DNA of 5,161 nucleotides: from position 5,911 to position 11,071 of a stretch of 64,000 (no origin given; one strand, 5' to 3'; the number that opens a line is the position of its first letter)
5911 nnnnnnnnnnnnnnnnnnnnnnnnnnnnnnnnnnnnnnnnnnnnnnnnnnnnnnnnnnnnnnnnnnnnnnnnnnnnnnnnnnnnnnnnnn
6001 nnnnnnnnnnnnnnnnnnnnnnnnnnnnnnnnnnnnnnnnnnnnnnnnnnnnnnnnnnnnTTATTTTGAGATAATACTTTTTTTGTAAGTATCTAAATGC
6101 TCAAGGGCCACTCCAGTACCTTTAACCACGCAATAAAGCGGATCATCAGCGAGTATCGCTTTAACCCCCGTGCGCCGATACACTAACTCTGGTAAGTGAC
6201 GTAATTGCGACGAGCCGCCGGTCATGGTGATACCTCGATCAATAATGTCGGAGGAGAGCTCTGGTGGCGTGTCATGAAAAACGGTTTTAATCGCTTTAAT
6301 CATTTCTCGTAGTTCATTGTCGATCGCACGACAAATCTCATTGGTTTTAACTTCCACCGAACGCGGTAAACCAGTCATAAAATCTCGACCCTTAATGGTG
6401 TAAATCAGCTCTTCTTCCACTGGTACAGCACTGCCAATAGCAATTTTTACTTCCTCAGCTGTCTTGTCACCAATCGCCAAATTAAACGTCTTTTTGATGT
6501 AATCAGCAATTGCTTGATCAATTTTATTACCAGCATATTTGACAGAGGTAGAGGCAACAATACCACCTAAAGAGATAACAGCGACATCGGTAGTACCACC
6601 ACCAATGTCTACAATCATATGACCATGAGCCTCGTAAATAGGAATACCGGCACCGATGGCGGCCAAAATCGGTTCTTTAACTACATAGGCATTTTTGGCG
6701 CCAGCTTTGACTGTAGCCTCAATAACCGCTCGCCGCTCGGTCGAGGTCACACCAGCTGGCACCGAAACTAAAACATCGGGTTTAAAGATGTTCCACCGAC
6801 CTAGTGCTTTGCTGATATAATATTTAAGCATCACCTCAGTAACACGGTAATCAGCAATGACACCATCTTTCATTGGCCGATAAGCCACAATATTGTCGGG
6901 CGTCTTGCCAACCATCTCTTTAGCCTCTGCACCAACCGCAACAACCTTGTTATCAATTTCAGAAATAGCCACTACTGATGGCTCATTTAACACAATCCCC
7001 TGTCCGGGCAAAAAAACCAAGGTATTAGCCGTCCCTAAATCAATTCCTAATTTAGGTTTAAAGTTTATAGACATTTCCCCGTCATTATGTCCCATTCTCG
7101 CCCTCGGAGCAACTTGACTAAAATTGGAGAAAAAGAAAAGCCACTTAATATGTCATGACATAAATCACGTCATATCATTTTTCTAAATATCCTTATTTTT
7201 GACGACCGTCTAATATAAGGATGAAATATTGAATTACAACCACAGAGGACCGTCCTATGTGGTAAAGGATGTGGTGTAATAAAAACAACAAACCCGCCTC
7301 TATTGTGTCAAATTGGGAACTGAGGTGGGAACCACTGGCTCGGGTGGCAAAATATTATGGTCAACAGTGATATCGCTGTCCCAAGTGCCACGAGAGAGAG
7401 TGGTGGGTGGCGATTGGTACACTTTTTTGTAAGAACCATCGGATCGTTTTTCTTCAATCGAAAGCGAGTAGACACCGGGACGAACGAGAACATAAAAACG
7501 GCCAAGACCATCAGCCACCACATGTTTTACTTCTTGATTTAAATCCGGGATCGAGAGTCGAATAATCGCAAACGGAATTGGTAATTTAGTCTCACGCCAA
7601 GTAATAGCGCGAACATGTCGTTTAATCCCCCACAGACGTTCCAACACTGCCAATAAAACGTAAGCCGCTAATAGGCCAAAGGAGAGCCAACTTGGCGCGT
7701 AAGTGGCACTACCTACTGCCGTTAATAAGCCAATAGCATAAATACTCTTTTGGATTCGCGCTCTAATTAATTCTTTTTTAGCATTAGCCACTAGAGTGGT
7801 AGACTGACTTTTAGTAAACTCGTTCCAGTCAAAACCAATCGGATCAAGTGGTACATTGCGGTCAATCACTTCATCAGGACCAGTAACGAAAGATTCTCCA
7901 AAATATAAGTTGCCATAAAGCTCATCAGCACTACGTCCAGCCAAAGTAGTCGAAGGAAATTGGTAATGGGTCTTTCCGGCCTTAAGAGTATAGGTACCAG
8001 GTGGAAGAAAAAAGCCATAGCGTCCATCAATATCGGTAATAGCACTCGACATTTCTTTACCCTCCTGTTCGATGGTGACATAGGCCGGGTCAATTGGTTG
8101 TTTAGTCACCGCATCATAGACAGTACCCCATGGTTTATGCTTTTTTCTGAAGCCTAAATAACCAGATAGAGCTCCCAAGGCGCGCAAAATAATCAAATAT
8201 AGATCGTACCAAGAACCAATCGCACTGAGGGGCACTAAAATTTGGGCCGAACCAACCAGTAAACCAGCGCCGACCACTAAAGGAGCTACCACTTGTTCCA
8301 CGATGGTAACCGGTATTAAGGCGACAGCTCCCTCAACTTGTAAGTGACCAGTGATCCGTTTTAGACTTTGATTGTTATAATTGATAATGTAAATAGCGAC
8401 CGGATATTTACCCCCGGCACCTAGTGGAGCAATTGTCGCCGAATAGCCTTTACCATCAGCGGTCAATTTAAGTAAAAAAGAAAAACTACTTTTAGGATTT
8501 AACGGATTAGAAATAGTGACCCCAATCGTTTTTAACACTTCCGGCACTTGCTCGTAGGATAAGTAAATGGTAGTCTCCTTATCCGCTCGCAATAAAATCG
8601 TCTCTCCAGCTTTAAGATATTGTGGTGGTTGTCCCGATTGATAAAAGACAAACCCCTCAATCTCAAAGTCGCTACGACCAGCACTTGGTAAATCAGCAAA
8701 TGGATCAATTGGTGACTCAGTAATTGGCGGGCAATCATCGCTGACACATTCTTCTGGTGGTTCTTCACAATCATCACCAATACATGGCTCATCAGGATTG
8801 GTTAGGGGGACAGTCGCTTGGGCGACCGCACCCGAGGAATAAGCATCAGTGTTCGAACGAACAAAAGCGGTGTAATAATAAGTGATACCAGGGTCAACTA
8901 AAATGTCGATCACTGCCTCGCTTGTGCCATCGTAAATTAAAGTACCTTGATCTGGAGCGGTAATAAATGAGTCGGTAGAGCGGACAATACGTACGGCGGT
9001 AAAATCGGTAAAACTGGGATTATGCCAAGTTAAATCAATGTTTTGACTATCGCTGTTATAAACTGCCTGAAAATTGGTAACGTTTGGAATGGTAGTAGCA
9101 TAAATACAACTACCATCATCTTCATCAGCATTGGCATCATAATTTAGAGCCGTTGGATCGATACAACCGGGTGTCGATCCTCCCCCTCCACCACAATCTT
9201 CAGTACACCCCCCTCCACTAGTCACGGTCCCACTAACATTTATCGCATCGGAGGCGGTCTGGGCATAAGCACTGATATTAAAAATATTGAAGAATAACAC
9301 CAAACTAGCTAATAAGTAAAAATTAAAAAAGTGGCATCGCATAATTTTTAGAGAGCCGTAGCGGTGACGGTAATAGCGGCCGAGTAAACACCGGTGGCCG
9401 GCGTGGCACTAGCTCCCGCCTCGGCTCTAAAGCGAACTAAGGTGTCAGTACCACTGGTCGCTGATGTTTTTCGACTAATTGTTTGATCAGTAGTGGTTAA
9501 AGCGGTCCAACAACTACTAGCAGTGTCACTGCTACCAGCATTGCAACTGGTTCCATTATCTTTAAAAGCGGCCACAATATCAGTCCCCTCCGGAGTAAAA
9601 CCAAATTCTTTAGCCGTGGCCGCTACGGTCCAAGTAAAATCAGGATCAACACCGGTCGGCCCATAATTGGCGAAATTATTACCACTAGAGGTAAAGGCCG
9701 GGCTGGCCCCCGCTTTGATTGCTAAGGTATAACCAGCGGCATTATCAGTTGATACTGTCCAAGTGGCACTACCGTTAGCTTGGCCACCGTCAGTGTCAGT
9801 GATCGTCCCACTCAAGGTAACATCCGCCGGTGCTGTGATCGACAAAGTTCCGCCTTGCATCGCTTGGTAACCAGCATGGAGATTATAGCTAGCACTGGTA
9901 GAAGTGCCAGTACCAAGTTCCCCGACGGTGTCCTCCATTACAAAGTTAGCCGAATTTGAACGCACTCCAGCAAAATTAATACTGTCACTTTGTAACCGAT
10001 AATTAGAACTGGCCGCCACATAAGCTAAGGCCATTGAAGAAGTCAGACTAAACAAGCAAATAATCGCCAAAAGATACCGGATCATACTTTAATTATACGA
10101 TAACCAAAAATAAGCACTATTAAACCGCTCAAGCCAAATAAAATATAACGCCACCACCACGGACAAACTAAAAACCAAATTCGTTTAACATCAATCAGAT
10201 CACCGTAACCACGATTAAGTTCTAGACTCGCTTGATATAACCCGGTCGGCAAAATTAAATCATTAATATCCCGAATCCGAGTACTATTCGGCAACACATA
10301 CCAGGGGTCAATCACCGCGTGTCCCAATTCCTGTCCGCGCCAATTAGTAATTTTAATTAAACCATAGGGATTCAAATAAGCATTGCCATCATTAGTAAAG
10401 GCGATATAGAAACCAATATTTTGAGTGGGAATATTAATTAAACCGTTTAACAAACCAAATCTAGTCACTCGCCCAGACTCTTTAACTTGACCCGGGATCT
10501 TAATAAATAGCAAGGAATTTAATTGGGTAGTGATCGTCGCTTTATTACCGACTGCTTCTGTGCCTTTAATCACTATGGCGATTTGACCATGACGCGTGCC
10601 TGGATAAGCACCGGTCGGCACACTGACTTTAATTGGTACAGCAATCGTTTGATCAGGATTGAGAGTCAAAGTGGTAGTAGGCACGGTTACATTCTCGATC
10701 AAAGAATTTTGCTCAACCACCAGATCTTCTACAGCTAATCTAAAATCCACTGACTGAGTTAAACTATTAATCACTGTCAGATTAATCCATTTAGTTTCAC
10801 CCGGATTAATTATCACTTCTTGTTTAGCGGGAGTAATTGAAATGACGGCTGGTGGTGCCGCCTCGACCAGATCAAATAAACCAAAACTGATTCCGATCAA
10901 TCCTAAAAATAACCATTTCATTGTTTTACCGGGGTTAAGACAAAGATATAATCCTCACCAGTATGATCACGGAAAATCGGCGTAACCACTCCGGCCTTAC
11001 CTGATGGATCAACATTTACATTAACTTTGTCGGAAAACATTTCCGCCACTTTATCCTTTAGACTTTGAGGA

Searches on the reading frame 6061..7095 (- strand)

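Call 35: search_protein_families(library=pfam, proteins=[window:6061-7095:-], max_evalue=0.0001)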
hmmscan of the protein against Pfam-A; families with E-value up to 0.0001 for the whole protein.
window:6061-7095:- (344 aa): 5 families
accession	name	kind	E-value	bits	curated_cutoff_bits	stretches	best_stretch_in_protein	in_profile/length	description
PF06723.19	MreB_Mbl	-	5.3e-133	443.3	27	1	15-338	3-326/327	MreB/Mbl protein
PF14450.12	FtsA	-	6.8e-12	46.3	31.8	1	161-313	2-107/127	Cell division protein FtsA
PF00012.26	HSP70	-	1.6e-11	43.6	20.6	1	107-310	135-351/599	Hsp70 protein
PF00022.25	Actin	-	1.1e-08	34.6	27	1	40-203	32-190/410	Actin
PF25216.1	Volactin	-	2.2e-07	31.1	35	1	41-328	48-318/321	Volactin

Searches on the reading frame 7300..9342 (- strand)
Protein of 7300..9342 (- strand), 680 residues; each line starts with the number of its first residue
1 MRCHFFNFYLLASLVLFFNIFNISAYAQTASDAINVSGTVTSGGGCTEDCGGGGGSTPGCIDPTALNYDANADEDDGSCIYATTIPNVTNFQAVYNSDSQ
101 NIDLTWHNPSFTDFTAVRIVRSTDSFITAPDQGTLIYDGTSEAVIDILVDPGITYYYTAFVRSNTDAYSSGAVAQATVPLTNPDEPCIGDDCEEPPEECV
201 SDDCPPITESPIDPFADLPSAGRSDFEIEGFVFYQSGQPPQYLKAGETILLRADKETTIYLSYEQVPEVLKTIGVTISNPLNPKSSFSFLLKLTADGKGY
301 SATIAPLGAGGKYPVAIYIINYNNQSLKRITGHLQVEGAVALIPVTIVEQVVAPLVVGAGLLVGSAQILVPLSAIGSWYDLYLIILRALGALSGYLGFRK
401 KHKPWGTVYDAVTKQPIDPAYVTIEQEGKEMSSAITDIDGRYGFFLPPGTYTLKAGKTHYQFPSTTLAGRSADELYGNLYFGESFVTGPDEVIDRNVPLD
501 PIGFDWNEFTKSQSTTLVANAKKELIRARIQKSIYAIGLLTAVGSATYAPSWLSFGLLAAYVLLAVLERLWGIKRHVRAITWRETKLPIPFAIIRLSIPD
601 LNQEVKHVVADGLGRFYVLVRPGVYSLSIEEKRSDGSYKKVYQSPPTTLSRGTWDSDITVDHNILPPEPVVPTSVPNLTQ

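Call 7: search_protein_families(library=pfam, proteins=[window:7300-9342:-], max_evalue=0.00001)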
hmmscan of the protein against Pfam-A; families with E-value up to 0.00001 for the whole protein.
window:7300-9342:- (680 aa): 1 family
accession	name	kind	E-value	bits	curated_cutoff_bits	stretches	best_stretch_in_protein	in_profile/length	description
PF13620.12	CarboxypepD_reg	-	2e-13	50.9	32.3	1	406-461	4-60/82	Carboxypeptidase regulatory-like domain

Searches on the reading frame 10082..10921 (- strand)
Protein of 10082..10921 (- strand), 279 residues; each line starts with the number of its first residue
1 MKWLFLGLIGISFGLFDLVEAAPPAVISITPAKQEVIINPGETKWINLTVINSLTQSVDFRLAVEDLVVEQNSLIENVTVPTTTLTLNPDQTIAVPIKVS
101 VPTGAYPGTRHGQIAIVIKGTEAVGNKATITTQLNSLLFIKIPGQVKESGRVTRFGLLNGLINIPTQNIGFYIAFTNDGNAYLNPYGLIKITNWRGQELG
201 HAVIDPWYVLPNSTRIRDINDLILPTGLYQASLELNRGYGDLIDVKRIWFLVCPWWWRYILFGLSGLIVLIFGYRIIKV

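Call 35: search_protein_families(library=pfam, proteins=[window:10082-10921:-], max_evalue=0.0001)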
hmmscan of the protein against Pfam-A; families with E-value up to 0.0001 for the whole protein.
window:10082-10921:- (279 aa): 1 family
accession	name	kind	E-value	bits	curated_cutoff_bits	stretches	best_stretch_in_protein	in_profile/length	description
PF11614.14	FixG_C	-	1.7e-05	25.4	25.6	1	48-131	37-113/119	IG-like fold at C-terminal of FixG, putative oxidoreductase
